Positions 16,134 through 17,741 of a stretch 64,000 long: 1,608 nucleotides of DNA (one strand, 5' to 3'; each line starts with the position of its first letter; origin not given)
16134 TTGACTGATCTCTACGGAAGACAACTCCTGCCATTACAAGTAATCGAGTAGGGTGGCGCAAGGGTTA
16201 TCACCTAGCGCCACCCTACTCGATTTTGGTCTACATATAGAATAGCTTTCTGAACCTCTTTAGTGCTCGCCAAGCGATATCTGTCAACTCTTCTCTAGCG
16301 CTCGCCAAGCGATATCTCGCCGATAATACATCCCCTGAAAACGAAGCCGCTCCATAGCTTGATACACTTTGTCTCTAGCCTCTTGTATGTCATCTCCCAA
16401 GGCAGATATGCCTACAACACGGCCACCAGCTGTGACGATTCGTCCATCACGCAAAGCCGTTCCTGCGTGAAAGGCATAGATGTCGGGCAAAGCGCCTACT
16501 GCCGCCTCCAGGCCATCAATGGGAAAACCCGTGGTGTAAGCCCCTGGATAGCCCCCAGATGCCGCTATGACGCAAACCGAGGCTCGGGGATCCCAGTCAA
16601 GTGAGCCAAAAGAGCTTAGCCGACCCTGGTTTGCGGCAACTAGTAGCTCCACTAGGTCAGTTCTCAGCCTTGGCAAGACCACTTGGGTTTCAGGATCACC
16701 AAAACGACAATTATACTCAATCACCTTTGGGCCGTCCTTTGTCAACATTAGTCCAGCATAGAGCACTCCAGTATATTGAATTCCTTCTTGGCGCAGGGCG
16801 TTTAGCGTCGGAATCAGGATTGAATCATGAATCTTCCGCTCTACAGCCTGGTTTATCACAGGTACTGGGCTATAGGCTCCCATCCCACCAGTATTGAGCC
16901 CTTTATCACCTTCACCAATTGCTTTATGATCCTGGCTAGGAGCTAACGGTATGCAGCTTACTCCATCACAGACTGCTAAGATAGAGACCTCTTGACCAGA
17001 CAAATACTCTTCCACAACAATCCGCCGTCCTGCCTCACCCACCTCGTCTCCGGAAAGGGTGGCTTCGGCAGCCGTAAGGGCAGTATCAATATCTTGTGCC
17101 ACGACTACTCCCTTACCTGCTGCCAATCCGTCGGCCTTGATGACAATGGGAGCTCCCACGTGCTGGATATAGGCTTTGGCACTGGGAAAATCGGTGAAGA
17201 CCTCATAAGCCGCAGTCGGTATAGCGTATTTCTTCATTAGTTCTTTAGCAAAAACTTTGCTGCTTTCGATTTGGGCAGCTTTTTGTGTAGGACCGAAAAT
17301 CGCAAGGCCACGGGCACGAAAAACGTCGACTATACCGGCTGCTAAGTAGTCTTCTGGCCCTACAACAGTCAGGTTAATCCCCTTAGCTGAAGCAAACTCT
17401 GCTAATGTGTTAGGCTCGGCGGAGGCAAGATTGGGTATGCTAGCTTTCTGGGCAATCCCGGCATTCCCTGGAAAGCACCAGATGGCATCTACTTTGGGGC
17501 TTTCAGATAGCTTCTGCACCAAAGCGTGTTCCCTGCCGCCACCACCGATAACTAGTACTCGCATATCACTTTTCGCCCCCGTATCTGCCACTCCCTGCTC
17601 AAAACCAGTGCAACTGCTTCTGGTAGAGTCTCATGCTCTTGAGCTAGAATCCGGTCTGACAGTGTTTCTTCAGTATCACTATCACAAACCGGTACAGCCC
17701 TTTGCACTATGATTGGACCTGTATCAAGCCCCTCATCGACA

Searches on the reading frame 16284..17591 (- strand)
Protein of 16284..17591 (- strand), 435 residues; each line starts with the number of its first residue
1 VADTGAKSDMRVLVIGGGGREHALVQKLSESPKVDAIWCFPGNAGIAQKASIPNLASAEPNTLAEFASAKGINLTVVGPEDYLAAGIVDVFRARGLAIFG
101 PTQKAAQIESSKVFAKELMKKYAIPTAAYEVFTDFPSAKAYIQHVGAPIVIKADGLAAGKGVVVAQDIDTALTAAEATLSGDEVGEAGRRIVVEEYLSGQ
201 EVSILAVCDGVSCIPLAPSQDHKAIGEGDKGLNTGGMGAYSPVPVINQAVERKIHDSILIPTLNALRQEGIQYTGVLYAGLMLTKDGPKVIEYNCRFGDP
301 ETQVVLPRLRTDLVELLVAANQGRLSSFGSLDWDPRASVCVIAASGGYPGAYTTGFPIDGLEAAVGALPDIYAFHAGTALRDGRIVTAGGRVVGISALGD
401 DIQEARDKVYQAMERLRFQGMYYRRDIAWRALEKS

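Call 9: search_protein_families(library=pfam, proteins=[window:16284-17591:-])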
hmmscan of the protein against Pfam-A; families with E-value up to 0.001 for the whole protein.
window:16284-17591:- (435 aa): 7 families
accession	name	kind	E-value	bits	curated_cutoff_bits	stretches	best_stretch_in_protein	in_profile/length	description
PF01071.24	GARS_A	-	5e-81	271.6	27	1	110-302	1-194/194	Phosphoribosylglycinamide synthetase, ATP-grasp (A) domain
PF02844.21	GARS_N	-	3.4e-36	124.4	29.5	1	10-109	1-100/100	Phosphoribosylglycinamide synthetase, N domain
PF02843.22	GARS_C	-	2.2e-31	108.5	34.8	1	338-430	1-92/92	Phosphoribosylglycinamide synthetase, C domain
PF02222.28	ATP-grasp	-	5e-06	26.7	27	1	118-208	2-88/179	ATP-grasp domain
PF02655.19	ATP-grasp_3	-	9.3e-05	23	23.2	1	137-298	22-158/160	ATP-grasp domain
PF02786.22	CPSase_L_D2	-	0.0006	19.8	19.8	1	112-200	2-92/211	Carbamoyl-phosphate synthase L chain, ATP binding domain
PF08443.16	RimK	-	0.00092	19.3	21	0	112-198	4-83/188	RimK-like ATP-grasp domain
